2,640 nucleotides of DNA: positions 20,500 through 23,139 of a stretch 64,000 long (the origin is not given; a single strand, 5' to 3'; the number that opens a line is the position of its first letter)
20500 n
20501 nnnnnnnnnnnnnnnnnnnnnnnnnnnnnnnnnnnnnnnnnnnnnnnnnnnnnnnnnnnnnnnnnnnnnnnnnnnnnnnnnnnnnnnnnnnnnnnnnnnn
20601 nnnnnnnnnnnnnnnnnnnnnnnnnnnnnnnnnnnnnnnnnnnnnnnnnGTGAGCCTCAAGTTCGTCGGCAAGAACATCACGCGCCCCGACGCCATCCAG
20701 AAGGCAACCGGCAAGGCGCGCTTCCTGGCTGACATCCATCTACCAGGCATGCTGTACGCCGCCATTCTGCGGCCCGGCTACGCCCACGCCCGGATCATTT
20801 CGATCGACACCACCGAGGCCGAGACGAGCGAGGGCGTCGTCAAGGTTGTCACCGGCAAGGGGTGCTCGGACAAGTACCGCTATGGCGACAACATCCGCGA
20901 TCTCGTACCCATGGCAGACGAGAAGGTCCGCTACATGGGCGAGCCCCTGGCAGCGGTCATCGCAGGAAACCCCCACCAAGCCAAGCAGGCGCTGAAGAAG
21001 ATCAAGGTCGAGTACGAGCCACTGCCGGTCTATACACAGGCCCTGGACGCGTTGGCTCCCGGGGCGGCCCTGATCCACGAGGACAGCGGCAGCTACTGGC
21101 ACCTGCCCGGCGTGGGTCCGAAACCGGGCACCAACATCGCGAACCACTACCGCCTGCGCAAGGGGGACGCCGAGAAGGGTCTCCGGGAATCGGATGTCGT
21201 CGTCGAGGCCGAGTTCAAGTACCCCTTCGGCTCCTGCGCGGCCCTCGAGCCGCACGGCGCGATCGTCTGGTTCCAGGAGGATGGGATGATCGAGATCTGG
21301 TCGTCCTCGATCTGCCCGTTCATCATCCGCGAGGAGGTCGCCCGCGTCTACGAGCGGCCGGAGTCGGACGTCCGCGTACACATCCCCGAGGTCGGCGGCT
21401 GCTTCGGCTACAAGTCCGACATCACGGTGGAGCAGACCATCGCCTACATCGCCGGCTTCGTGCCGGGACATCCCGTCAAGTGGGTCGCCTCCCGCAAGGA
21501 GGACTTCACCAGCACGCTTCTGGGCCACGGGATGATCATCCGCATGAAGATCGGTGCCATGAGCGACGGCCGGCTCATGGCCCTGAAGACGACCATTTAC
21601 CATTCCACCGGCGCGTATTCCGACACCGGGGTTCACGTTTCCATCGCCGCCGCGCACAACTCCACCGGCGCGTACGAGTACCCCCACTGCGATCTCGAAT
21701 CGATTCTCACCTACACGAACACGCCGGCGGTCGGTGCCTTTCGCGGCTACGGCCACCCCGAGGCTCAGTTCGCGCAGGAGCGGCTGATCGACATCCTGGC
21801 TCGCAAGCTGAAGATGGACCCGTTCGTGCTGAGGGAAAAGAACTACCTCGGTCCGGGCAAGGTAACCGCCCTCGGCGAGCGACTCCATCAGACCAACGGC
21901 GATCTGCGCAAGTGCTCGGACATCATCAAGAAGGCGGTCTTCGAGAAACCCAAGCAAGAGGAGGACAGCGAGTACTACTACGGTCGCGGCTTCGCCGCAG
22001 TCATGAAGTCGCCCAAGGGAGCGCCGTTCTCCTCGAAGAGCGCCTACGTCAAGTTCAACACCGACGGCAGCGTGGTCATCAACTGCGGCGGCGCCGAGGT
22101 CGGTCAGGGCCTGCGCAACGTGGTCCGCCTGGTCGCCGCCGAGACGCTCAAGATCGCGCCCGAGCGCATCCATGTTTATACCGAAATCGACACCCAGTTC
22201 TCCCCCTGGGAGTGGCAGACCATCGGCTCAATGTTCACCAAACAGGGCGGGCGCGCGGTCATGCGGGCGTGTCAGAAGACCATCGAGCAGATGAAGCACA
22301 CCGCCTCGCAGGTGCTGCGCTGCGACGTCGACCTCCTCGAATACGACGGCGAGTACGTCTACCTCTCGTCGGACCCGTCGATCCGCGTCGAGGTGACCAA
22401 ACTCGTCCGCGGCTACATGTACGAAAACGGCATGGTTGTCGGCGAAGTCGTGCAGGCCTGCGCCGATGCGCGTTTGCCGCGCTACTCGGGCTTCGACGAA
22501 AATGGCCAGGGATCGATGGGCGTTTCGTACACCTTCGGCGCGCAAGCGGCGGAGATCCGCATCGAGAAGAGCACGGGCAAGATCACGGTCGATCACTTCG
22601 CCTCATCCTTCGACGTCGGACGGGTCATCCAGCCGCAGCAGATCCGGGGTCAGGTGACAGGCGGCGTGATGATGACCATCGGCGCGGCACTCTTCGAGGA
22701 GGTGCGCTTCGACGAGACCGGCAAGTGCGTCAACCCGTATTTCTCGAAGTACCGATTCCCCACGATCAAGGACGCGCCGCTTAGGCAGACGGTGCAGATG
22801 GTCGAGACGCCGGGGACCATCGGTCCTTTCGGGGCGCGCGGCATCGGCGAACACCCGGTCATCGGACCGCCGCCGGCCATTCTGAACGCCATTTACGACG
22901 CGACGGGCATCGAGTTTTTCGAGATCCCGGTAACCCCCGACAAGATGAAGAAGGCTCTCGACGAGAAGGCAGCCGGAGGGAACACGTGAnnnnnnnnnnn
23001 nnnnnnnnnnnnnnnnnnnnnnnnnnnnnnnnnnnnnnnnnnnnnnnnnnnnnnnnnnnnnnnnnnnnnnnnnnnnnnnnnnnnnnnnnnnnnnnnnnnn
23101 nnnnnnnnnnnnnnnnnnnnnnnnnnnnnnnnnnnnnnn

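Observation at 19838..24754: Uridine phosphorylase - two-subunit molybdenum hydroxylase (no FAD subunit) - CodA-like deaminase cluster: candidate oxidative pyrimidine/nucleobase pathway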

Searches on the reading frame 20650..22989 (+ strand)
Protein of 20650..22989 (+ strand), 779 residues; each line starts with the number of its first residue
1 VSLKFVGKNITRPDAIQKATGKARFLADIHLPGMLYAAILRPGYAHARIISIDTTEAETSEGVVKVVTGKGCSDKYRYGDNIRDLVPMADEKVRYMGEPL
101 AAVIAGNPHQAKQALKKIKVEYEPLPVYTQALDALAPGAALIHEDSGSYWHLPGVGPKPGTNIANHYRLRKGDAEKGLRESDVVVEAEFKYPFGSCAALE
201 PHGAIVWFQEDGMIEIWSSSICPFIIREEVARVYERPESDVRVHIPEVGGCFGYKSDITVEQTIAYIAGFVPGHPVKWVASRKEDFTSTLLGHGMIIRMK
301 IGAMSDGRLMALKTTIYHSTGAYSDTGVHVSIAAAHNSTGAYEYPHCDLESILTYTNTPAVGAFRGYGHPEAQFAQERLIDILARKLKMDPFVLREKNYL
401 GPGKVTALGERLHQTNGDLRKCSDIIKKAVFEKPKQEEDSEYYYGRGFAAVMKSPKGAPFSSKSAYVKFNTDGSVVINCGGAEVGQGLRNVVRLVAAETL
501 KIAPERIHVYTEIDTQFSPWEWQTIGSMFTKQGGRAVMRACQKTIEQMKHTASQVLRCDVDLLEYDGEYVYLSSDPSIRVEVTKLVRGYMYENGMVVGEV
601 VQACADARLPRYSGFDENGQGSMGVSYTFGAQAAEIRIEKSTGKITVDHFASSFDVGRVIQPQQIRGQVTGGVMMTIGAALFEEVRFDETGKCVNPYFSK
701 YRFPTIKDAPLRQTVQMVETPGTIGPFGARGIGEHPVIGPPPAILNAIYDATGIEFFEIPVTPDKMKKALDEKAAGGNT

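Call 7: search_protein_families(library=pfam, proteins=[window:20650-22989:+])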
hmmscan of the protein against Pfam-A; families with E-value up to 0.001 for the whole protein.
window:20650-22989:+ (779 aa): 3 families
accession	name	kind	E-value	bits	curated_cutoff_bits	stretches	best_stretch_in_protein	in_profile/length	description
PF02738.23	MoCoBD_1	-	5.9e-74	248.7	27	1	161-399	7-244/244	Molybdopterin cofactor-binding domain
PF20256.3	MoCoBD_2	-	3.7e-63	214.1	27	1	435-710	16-283/283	Molybdopterin cofactor-binding domain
PF01315.27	Ald_Xan_dh_C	-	6e-28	97.8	31.3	1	20-126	1-110/110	Aldehyde oxidase and xanthine dehydrogenase, a/b hammerhead domain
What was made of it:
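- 20650..22989 (+): Molybdopterin-binding large subunit of an XDH-family hydroxylase (779 aa), a distinct uncharacterised clade. PF01315, PF02738 and PF20256 (call 7).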

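Call 8: search_protein_families(library=ncbifam, proteins=[window:20650-22989:+])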
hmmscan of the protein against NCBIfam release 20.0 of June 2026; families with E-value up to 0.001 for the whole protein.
window:20650-22989:+ (779 aa): 13 families
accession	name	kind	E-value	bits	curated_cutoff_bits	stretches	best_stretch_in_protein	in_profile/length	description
NF043082.1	XdhA_XDHase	equivalog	6.6e-138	461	780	1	6-772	1-754/758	xanthine dehydrogenase subunit XdhA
TIGR03194.1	4hydrxCoA_A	equivalog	2.5e-132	442.8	994.55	1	14-770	5-746/746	4-hydroxybenzoyl-CoA reductase subunit alpha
NF007426.0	PRK09970.1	equivalog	4.1e-126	421.9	916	1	2-771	2-756/761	xanthine dehydrogenase molybdenum-binding subunit XdhA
NF041018.1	glyceraldDH_alpha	equivalog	6.4e-123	411.7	790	1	5-765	2-739/741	glyceraldehyde dehydrogenase subunit alpha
TIGR03196.1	pucD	equivalog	1.9e-117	393.6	783.65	1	6-766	3-754/763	xanthine dehydrogenase subunit D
NF045668.1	pterin_aldehy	equivalog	4.1e-104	349.5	1100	1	5-770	174-904/905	molybdopterin-dependent aldehyde oxidoreductase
TIGR03311.1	Se_dep_XDH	equivalog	2.8e-97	326.8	830.45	2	6-570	162-696/848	selenium-dependent xanthine dehydrogenase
NF040766.1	CODH_aero_grp5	exception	1.1e-90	305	950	1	4-766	3-781/785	aerobic carbon-monoxide dehydrogenase large subunit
TIGR02416.1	CO_dehy_Mo_lg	equivalog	5.6e-90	302.6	991.15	2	19-403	6-398/770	aerobic carbon-monoxide dehydrogenase large subunit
TIGR03313.1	Se_sel_red_Mo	hypoth_equivalog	6.5e-86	288.9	1101.9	2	155-771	345-950/951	molybdopterin-dependent oxidoreductase Mo/Fe-S-binding subunit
TIGR02965.1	xanthine_xdhB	equivalog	2.1e-75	254.4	849.5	1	13-751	8-728/758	xanthine dehydrogenase molybdopterin binding subunit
NF041671.1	peri_hyde_PaoC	equivalog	4.3e-73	246.9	1180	1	3-772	15-733/735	aldehyde oxidoreductase molybdenum-binding subunit PaoC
TIGR02969.1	mam_aldehyde_ox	subfamily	1.2e-48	165.5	1912.3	1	6-738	576-1266/1330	aldehyde oxidase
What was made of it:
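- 20650..22989 (+): The best NCBIfam hit is XdhA at 461 bits against a cutoff of 780, and no equivalog is reached (call 8).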

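Call 9: search_solved_structures(query=window:20650-22989:+, max_evalue=1e-20)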
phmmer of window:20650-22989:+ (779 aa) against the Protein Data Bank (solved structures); distinct sequences matched with E-value up to 1e-20: 41.
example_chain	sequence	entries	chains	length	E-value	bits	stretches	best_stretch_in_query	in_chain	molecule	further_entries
1rm6_A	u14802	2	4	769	1.9e-82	280.9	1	8-775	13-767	4-hydroxybenzoyl-CoA reductase alpha subunit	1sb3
7dqx_A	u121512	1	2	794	2.8e-82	280.4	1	5-766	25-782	6-hydroxypseudooxynicotine dehydrogenase complex subunit gamma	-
8uem_A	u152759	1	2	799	6.1e-82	279.2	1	19-774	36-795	Carbon monoxide dehydrogenase (Large chain), CoxL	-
1t3q_B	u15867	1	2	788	2.4e-69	237.6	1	4-773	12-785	quinoline 2-oxidoreductase large subunit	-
1n5w_B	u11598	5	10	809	3.8e-67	230.3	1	9-752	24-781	Carbon monoxide dehydrogenase large chain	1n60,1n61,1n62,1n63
1zxi_B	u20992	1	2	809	5e-67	229.9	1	9-752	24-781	Carbon monoxide dehydrogenase large chain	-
1ffu_B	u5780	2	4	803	2.5e-64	221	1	7-772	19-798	CUTL, MOLYBDOPROTEIN OF CARBON MONOXIDE DEHYDROGENASE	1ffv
1sij_A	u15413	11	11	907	9e-64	219.2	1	7-546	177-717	Aldehyde oxidoreductase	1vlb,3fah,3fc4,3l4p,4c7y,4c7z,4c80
1dgj_A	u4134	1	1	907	2.7e-62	214.3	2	6-551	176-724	ALDEHYDE OXIDOREDUCTASE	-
3hrd_A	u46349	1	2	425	9.1e-59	202.6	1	4-429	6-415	Nicotinate dehydrogenase large molybdopterin subunit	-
4zoh_A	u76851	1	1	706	4e-58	200.5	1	5-761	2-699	Putative oxidoreductase molybdopterin-binding subunit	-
3zyv_A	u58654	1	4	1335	2.1e-54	188.2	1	6-549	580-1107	AOX3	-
3sr6_C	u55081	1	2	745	7.8e-51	176.4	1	6-548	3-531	Xanthine dehydrogenase/oxidase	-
3etr_C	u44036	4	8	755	8.3e-51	176.3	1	6-548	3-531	Xanthine dehydrogenase/oxidase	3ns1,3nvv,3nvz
1fiq_C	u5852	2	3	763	8.4e-51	176.3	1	6-548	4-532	XANTHINE OXIDASE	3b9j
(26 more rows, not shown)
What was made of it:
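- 20650..22989 (+): PDB hits are roughly equidistant to 4-HBCR, Kdh, CoxL and Qor at about 1e-82 to 1e-70, with XDH at 1e-51 (call 9).
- The best PDB hit is 4-HBCR alpha (call 9).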

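Call 12: find_homologous_proteins(query=window:20650-22989:+, max_evalue=1e-50)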
Query window:20650-22989:+ (779 aa): 2884 proteins with E <= 1e-50 among 8000 candidates; the best 120 are listed.
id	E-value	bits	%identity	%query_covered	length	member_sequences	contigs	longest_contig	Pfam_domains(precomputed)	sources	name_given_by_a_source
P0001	0.0e+0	1755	98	100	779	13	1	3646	PF02738.24,PF20256.4,PF01315.28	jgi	-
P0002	0.0e+0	1569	86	100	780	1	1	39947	PF02738.24,PF20256.4,PF01315.28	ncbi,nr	ncbi:MAG: xanthine dehydrogenase family protein molybdopterin-binding subunit [Candidatus Riflebacte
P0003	0.0e+0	1552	85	100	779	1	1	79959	PF02738.24,PF20256.4,PF01315.28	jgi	jgi:carbon-monoxide dehydrogenase large subunit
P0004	0.0e+0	1502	83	100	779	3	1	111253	PF02738.24,PF20256.4,PF01315.28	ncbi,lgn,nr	ncbi:MAG: xanthine dehydrogenase family protein molybdopterin-binding subunit [Elusimicrobia bacteri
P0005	0.0e+0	1379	77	99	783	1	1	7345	PF02738.24,PF20256.4,PF01315.28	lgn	-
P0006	0.0e+0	1374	74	99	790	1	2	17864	PF02738.24,PF20256.4,PF01315.28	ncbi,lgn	-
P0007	0.0e+0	1360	74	99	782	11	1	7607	PF02738.24,PF20256.4,PF01315.28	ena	-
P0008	0.0e+0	1354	74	99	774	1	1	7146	PF02738.24,PF20256.4,PF01315.28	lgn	-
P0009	0.0e+0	1339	74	100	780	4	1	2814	PF02738.24,PF20256.4,PF01315.28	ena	-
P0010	0.0e+0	1334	73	100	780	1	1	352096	PF02738.24,PF20256.4,PF01315.28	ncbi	-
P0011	0.0e+0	1333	73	100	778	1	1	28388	PF02738.24,PF20256.4,PF01315.28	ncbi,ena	-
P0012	0.0e+0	1332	73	99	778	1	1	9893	PF02738.24,PF20256.4,PF01315.28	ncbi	ncbi:MAG: xanthine dehydrogenase family protein molybdopterin-binding subunit [Lentisphaerota bacter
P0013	0.0e+0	1322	73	99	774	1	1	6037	PF02738.24,PF20256.4,PF01315.28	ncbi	ncbi:MAG: xanthine dehydrogenase family protein molybdopterin-binding subunit [Candidatus Hydrogened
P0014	0.0e+0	1322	72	99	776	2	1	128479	PF02738.24,PF20256.4,PF01315.28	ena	-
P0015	0.0e+0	1317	73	100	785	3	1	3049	PF02738.24,PF20256.4,PF01315.28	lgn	-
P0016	0.0e+0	1316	72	100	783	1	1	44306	PF02738.24,PF20256.4,PF01315.28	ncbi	-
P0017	0.0e+0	1316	72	99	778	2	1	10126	PF02738.24,PF20256.4,PF01315.28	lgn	-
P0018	0.0e+0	1315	72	99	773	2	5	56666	PF02738.24,PF20256.4,PF01315.28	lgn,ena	-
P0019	0.0e+0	1315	72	99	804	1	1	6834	PF02738.24,PF20256.4,PF01315.28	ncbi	-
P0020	0.0e+0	1309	71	99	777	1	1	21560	PF02738.24,PF20256.4,PF01315.28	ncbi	-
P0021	0.0e+0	1303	71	99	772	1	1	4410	PF02738.24,PF20256.4,PF01315.28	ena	-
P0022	0.0e+0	1302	72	99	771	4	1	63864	PF02738.24,PF20256.4,PF01315.28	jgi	-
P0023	0.0e+0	1300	71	100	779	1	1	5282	PF02738.24,PF20256.4,PF01315.28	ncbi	-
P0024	0.0e+0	1297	70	100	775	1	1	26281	PF02738.24,PF20256.4,PF01315.28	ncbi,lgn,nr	ncbi:MAG: xanthine dehydrogenase family protein molybdopterin-binding subunit [Elusimicrobia bacteri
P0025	0.0e+0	1296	72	99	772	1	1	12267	PF02738.24,PF20256.4,PF01315.28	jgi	-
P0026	0.0e+0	1296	72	99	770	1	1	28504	PF02738.24,PF20256.4,PF01315.28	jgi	-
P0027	0.0e+0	1296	72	99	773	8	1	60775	PF02738.24,PF20256.4,PF01315.28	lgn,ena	-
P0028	0.0e+0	1293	70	100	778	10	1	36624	PF02738.24,PF20256.4,PF01315.28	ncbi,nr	ncbi:MAG: xanthine dehydrogenase family protein molybdopterin-binding subunit [Kiritimatiellae bacte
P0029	0.0e+0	1282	70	99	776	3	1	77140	PF02738.24,PF20256.4,PF01315.28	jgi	-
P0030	0.0e+0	1282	71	99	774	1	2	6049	PF02738.24,PF20256.4,PF01315.28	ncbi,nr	ncbi:xanthine dehydrogenase family protein molybdopterin-binding subunit [bacterium]|nr:xanthine deh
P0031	0.0e+0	1281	70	99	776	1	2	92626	PF02738.24,PF20256.4,PF01315.28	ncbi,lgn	-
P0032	0.0e+0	1281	71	99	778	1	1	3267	PF02738.24,PF20256.4,PF01315.28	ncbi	-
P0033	0.0e+0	1280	72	99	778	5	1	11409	PF02738.24,PF20256.4,PF01315.28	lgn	-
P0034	0.0e+0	1280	69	99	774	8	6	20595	PF02738.24,PF20256.4,PF01315.28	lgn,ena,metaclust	metaclust:\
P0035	0.0e+0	1277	70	99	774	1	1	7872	PF02738.24,PF20256.4,PF01315.28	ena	-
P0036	0.0e+0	1277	70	99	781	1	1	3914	PF02738.24,PF20256.4,PF01315.28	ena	-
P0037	0.0e+0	1276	71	99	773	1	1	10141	PF02738.24,PF20256.4,PF01315.28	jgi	jgi:CO/xanthine dehydrogenase Mo-binding subunit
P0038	0.0e+0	1275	71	99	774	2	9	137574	PF02738.24,PF20256.4,PF01315.28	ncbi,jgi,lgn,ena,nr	ncbi:MAG: xanthine dehydrogenase family protein molybdopterin-binding subunit [Candidatus Tritonobac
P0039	0.0e+0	1275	70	99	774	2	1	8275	PF02738.24,PF20256.4,PF01315.28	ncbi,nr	ncbi:MAG: xanthine dehydrogenase family protein molybdopterin-binding subunit [Spartobacteria bacter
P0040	0.0e+0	1274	70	99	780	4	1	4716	PF02738.24,PF20256.4,PF01315.28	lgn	-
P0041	0.0e+0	1271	69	100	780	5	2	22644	PF02738.24,PF20256.4,PF01315.28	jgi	-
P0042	0.0e+0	1270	70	99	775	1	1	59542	PF02738.24,PF20256.4,PF01315.28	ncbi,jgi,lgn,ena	-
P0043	0.0e+0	1267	69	99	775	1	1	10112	PF02738.24,PF20256.4,PF01315.28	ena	-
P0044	0.0e+0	1266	71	99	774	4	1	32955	PF02738.24,PF20256.4,PF01315.28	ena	-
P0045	0.0e+0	1265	69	99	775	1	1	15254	PF02738.24,PF20256.4,PF01315.28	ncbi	-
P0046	0.0e+0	1265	70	99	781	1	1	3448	PF02738.24,PF20256.4,PF01315.28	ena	-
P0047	0.0e+0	1265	69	99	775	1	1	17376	PF02738.24,PF20256.4,PF01315.28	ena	-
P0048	0.0e+0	1264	70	99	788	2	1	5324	PF02738.24,PF20256.4,PF01315.28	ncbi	-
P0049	0.0e+0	1262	69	99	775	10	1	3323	PF02738.24,PF20256.4,PF01315.28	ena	-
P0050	0.0e+0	1258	70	99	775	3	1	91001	PF02738.24,PF20256.4,PF01315.28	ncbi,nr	ncbi:MAG: xanthine dehydrogenase family protein molybdopterin-binding subunit [Myxococcota bacterium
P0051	0.0e+0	1258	69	99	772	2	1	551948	PF02738.24,PF20256.4,PF01315.28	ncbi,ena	-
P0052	0.0e+0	1258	70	99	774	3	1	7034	PF02738.24,PF20256.4,PF01315.28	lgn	-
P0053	0.0e+0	1257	70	99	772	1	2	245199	PF02738.24,PF20256.4,PF01315.28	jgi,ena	-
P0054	0.0e+0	1257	70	99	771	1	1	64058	PF02738.24,PF20256.4,PF01315.28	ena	-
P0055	0.0e+0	1256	70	98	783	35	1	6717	PF02738.24,PF20256.4,PF01315.28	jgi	-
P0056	0.0e+0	1255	70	99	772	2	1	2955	PF02738.24,PF20256.4,PF01315.28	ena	-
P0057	0.0e+0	1254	70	99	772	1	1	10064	PF02738.24,PF20256.4,PF01315.28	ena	-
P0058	0.0e+0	1254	70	99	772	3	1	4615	PF02738.24,PF20256.4,PF01315.28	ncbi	-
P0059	0.0e+0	1253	67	99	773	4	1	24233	PF02738.24,PF20256.4,PF01315.28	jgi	-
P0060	0.0e+0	1252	70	99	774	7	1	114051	PF02738.24,PF20256.4,PF01315.28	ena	-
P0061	0.0e+0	1252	69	99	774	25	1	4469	PF02738.24,PF20256.4,PF01315.28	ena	-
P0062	0.0e+0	1251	70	99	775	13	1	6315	PF02738.24,PF20256.4,PF01315.28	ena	-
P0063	0.0e+0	1248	69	99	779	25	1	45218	PF02738.24,PF20256.4,PF01315.28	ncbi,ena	-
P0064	0.0e+0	1248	69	99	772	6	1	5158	PF02738.24,PF20256.4,PF01315.28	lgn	-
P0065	0.0e+0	1244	67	100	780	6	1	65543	PF02738.24,PF20256.4,PF01315.28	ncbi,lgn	ncbi:MAG: xanthine dehydrogenase family protein molybdopterin-binding subunit [Elusimicrobiota bacte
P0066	0.0e+0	1244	69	97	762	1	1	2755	PF02738.24,PF20256.4,PF01315.28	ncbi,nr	ncbi:MAG TPA: xanthine dehydrogenase family protein molybdopterin-binding subunit, partial [Anaeroli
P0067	0.0e+0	1243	68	100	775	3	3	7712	PF02738.24,PF20256.4,PF01315.28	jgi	jgi:CO/xanthine dehydrogenase Mo-binding subunit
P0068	0.0e+0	1243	68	99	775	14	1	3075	PF02738.24,PF20256.4,PF01315.28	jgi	jgi:CO/xanthine dehydrogenase Mo-binding subunit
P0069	0.0e+0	1243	70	99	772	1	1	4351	PF02738.24,PF20256.4,PF01315.28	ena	-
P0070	0.0e+0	1242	70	99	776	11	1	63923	PF02738.24,PF20256.4,PF01315.28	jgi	-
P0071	0.0e+0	1241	69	99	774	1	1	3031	PF02738.24,PF20256.4,PF01315.28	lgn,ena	-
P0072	0.0e+0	1241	69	99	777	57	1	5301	PF02738.24,PF20256.4,PF01315.28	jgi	jgi:carbon-monoxide dehydrogenase large subunit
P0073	0.0e+0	1240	69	99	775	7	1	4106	PF02738.24,PF20256.4,PF01315.28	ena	-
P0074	0.0e+0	1240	70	99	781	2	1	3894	PF02738.24,PF20256.4,PF01315.28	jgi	-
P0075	0.0e+0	1238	68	99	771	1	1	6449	PF02738.24,PF20256.4,PF01315.28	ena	-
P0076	0.0e+0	1236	68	99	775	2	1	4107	PF02738.24,PF20256.4,PF01315.28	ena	-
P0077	0.0e+0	1235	68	99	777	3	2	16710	PF02738.24,PF20256.4,PF01315.28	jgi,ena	-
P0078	0.0e+0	1235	69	99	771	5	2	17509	PF02738.24,PF20256.4,PF01315.28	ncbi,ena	-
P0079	0.0e+0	1235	68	99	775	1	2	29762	PF02738.24,PF20256.4,PF01315.28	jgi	jgi:CO/xanthine dehydrogenase Mo-binding subunit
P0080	0.0e+0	1234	68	99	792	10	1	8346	PF02738.24,PF20256.4,PF01315.28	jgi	jgi:CO/xanthine dehydrogenase Mo-binding subunit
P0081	0.0e+0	1234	68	99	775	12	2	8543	PF02738.24,PF20256.4,PF01315.28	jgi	-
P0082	0.0e+0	1232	69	99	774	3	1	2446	PF02738.24,PF20256.4,PF01315.28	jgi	-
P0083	0.0e+0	1231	67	99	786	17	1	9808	PF02738.24,PF20256.4,PF01315.28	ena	-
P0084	0.0e+0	1230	68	99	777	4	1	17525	PF02738.24,PF20256.4,PF01315.28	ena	-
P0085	0.0e+0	1229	69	99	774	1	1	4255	PF02738.24,PF20256.4,PF01315.28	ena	-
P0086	0.0e+0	1229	68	99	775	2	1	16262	PF02738.24,PF20256.4,PF01315.28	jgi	jgi:carbon-monoxide dehydrogenase large subunit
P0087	0.0e+0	1229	69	99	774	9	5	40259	PF02738.24,PF20256.4,PF01315.28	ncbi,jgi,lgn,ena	-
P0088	0.0e+0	1229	69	99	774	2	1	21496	PF02738.24,PF20256.4,PF01315.28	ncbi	-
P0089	0.0e+0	1229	68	99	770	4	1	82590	PF02738.24,PF20256.4,PF01315.28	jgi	jgi:carbon-monoxide dehydrogenase large subunit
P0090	0.0e+0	1229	70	99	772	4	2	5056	PF02738.24,PF20256.4,PF01315.28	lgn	-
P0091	0.0e+0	1228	68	99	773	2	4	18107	PF02738.24,PF20256.4,PF01315.28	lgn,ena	-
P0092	0.0e+0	1226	68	99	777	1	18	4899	PF02738.24,PF20256.4,PF01315.28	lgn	-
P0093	0.0e+0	1225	68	99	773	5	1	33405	PF02738.24,PF20256.4,PF01315.28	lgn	-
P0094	0.0e+0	1225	68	99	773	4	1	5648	PF02738.24,PF20256.4,PF01315.28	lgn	-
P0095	0.0e+0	1223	68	100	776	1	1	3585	PF02738.24,PF20256.4,PF01315.28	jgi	jgi:CO/xanthine dehydrogenase Mo-binding subunit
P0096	0.0e+0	1223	67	99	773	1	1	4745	PF02738.24,PF20256.4,PF01315.28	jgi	jgi:carbon-monoxide dehydrogenase large subunit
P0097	0.0e+0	1223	67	99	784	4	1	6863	PF02738.24,PF20256.4,PF01315.28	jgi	-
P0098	0.0e+0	1223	67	99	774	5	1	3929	PF02738.24,PF20256.4,PF01315.28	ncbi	-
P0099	0.0e+0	1222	67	99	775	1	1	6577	PF02738.24,PF20256.4,PF01315.28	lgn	-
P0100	0.0e+0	1222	68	99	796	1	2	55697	PF02738.24,PF20256.4,PF01315.28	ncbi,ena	-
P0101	0.0e+0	1220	68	99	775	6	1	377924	PF02738.24,PF20256.4,PF01315.28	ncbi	-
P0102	0.0e+0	1220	69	99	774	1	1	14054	PF02738.24,PF20256.4,PF01315.28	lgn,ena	-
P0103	0.0e+0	1220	68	99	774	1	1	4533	PF02738.24,PF20256.4,PF01315.28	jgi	jgi:carbon-monoxide dehydrogenase large subunit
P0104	0.0e+0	1218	66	99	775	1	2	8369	PF02738.24,PF20256.4,PF01315.28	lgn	-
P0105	0.0e+0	1217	68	99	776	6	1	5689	PF02738.24,PF20256.4,PF01315.28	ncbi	-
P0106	0.0e+0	1217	67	100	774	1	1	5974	PF02738.24,PF20256.4,PF01315.28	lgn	-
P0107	0.0e+0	1217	66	99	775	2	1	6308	PF02738.24,PF20256.4,PF01315.28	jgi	-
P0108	0.0e+0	1216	67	99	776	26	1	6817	PF02738.24,PF20256.4,PF01315.28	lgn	-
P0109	0.0e+0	1215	68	99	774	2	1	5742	PF02738.24,PF20256.4,PF01315.28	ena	-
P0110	0.0e+0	1214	68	99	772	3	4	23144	PF02738.24,PF20256.4,PF01315.28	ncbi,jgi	jgi:carbon-monoxide dehydrogenase large subunit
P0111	0.0e+0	1213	67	99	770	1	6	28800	PF02738.24,PF20256.4,PF01315.28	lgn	-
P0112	0.0e+0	1213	68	99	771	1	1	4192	PF02738.24,PF20256.4,PF01315.28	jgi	jgi:carbon-monoxide dehydrogenase large subunit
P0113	0.0e+0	1212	67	99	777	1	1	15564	PF02738.24,PF20256.4,PF01315.28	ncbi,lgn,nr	ncbi:MAG: xanthine dehydrogenase family protein molybdopterin-binding subunit [Deltaproteobacteria b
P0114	0.0e+0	1211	68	99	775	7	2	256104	PF02738.24,PF20256.4,PF01315.28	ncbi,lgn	-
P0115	0.0e+0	1211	67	99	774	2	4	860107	PF02738.24,PF20256.4,PF01315.28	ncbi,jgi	ncbi:MAG: xanthine dehydrogenase family protein molybdopterin-binding subunit [Bellilinea sp.]|jgi:c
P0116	0.0e+0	1210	67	99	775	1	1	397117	PF02738.24,PF20256.4,PF01315.28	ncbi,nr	ncbi:MAG: xanthine dehydrogenase family protein molybdopterin-binding subunit [bacterium]|nr:xanthin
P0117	0.0e+0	1210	66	99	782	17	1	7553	PF02738.24,PF20256.4,PF01315.28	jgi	-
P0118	0.0e+0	1210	67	99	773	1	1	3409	PF02738.24,PF20256.4,PF01315.28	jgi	-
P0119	0.0e+0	1209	67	99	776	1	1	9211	PF02738.24,PF20256.4,PF01315.28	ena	-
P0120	0.0e+0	1209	67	99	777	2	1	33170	PF02738.24,PF20256.4,PF01315.28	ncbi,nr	ncbi:MAG: xanthine dehydrogenase family protein molybdopterin-binding subunit [Anaerolineales bacter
